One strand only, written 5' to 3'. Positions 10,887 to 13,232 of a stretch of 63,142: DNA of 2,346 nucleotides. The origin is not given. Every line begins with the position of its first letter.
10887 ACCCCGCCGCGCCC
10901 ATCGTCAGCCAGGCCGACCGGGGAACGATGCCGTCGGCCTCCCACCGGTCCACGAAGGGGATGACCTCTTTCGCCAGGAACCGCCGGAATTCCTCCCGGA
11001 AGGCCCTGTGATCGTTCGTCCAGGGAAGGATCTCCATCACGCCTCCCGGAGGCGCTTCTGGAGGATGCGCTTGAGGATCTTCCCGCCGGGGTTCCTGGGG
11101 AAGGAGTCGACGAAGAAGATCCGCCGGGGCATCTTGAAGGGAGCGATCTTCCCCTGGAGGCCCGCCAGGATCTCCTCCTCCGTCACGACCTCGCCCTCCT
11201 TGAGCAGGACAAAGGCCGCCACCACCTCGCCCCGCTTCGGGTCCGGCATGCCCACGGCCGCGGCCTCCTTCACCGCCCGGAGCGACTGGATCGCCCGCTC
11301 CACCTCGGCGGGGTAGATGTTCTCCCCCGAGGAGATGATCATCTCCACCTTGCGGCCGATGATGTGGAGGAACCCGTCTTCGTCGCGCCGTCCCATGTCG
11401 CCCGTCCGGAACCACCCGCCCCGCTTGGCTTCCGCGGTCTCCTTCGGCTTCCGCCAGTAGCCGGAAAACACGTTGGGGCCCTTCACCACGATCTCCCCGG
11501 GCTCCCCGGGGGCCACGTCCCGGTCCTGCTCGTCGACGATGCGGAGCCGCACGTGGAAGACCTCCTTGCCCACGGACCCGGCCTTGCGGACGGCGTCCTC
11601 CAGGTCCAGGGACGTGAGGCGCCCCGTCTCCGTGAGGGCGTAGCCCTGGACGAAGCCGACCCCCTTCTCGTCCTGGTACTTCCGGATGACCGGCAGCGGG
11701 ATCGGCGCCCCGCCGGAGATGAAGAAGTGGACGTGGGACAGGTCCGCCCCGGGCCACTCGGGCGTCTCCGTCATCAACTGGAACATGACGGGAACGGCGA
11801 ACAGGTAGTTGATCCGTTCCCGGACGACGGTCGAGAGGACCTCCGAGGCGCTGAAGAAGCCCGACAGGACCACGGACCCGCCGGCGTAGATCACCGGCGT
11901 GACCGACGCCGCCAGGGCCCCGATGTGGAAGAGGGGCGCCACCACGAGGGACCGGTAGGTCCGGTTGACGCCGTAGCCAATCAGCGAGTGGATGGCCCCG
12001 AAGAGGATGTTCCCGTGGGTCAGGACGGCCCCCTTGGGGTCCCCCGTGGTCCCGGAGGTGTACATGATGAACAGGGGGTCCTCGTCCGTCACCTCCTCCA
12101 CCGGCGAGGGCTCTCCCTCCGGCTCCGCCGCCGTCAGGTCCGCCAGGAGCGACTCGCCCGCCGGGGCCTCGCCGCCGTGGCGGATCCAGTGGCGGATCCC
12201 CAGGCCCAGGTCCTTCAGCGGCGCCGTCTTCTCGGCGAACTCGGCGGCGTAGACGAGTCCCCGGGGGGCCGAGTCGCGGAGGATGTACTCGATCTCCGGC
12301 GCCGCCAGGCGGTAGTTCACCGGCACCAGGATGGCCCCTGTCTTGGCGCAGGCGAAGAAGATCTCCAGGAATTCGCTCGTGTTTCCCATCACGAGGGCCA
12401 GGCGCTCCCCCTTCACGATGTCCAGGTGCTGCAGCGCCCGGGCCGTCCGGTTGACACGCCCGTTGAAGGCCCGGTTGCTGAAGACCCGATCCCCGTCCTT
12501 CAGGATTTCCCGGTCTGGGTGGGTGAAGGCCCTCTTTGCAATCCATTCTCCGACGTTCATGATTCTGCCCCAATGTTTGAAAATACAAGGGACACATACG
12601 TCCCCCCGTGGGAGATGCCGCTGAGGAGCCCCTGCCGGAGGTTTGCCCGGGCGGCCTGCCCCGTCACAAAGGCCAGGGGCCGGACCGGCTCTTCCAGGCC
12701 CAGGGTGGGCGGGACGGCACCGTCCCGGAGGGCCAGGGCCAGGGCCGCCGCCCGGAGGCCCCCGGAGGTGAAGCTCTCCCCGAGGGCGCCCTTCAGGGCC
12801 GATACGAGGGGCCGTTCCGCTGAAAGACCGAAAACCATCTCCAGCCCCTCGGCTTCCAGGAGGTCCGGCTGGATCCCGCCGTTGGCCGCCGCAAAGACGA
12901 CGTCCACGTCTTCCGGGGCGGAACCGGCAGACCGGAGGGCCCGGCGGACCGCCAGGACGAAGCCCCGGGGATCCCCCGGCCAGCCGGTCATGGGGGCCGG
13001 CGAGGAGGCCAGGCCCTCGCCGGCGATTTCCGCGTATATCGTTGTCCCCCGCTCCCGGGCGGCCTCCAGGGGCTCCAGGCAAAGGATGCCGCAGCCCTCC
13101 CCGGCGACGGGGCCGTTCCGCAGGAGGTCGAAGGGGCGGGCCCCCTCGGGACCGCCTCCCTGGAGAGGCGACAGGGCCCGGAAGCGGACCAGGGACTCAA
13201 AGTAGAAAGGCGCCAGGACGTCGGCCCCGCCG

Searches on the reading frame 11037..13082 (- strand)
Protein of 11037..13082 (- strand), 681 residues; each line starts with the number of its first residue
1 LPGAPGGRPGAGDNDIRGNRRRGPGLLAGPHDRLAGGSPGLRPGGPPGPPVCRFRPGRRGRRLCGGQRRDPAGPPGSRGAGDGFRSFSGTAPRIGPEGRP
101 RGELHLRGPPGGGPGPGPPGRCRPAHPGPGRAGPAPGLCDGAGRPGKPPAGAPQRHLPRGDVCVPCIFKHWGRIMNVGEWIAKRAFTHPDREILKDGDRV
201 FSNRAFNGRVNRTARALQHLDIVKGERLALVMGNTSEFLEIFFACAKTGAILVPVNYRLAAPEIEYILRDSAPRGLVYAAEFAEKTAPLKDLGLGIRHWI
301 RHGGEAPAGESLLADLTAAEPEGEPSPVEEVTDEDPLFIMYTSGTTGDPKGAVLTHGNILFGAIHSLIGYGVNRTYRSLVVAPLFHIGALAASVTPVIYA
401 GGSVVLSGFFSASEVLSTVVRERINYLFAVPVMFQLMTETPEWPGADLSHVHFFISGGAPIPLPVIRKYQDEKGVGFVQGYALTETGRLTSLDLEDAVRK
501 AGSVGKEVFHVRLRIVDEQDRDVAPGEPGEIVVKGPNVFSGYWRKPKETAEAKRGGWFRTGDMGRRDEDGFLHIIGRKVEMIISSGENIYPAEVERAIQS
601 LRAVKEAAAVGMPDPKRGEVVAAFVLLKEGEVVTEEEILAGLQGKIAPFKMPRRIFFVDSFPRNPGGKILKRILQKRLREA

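Call 37: search_protein_families(library=pfam, proteins=[window:11037-13082:-], max_evalue=0.0001)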
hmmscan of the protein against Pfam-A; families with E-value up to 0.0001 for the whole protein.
window:11037-13082:- (681 aa): 2 families
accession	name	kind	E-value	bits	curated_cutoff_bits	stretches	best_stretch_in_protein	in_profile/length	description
PF00501.34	AMP-binding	-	2.9e-83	280.2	29.9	1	183-543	3-384/384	AMP-binding enzyme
PF13193.12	AMP-binding_C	-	2.5e-18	67.2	24.5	1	593-668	1-76/76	AMP-binding enzyme C-terminal domain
